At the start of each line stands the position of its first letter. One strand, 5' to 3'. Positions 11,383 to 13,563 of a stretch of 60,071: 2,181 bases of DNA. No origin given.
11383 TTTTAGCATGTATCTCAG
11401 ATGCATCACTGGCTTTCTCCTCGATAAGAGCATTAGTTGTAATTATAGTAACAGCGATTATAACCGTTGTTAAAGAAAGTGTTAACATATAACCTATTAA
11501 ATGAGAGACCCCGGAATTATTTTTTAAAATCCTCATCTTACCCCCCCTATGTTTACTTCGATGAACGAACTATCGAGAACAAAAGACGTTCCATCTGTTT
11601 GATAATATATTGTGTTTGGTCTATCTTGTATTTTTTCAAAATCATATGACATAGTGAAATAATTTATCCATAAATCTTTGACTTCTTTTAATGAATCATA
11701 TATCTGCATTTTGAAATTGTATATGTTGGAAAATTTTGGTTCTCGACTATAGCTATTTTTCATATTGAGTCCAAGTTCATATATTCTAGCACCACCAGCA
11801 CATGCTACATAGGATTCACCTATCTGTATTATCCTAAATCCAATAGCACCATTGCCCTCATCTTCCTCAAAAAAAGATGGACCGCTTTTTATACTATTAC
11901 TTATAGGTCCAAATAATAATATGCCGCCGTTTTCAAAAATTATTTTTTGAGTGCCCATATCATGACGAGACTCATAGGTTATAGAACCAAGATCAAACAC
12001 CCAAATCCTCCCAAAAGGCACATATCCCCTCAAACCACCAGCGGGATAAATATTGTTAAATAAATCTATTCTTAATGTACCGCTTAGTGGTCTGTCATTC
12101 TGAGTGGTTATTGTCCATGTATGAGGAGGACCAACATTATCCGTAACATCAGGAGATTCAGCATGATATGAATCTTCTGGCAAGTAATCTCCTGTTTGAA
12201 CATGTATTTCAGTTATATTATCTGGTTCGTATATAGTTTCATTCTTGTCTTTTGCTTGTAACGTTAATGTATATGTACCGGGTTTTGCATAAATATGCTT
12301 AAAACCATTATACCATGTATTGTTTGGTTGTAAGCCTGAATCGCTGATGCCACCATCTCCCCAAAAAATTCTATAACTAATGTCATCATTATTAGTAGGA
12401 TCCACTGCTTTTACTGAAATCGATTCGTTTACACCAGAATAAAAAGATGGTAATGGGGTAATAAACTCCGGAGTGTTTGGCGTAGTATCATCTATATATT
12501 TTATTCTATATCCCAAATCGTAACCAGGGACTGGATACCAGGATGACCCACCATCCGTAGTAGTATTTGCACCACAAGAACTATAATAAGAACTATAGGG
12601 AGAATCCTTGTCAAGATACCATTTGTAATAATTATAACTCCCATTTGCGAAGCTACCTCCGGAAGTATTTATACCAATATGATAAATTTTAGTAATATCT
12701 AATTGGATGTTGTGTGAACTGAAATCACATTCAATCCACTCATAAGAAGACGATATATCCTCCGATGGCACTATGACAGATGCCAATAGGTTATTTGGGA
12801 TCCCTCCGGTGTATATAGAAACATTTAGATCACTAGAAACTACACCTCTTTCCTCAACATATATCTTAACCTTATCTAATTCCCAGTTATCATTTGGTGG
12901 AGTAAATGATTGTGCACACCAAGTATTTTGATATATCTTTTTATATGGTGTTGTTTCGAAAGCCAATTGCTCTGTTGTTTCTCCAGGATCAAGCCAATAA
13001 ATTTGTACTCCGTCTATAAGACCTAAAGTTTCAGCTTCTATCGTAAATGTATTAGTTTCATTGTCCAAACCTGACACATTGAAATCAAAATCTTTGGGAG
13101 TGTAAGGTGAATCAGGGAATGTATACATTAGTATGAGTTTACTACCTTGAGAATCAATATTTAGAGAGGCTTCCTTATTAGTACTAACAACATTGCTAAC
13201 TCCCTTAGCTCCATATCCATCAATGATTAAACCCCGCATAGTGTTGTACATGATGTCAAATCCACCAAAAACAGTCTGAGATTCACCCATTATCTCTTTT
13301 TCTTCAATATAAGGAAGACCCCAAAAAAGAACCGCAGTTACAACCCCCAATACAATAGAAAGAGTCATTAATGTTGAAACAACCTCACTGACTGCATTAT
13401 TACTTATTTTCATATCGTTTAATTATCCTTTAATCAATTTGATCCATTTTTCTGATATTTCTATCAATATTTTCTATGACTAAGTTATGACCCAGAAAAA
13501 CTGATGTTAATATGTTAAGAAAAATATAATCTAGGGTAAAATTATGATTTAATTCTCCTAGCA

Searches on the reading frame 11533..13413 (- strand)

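Call 5: search_protein_families(library=pfam, proteins=[window:11533-13413:-], max_evalue=0.01)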
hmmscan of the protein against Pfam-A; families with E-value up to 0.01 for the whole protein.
window:11533-13413:- (626 aa): 2 families
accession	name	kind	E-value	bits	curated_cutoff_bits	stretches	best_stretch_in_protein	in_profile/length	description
PF18911.6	PKD_4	-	4.6e-05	23.8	27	1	333-394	23-75/85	PKD domain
PF00801.26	PKD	-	5.3e-05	23.6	23.5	1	341-391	26-69/80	PKD domain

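Call 6: search_protein_families(library=ncbifam, proteins=[window:11533-13413:-], max_evalue=0.01)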
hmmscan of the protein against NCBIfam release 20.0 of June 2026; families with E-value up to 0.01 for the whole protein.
window:11533-13413:- (626 aa): 1 family
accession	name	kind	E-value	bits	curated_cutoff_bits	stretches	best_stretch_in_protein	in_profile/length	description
NF058578.1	CPR_pilus_PamR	equivalog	0.00079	18.4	300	1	349-392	185-227/297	pilus system RbmA-like protein PamR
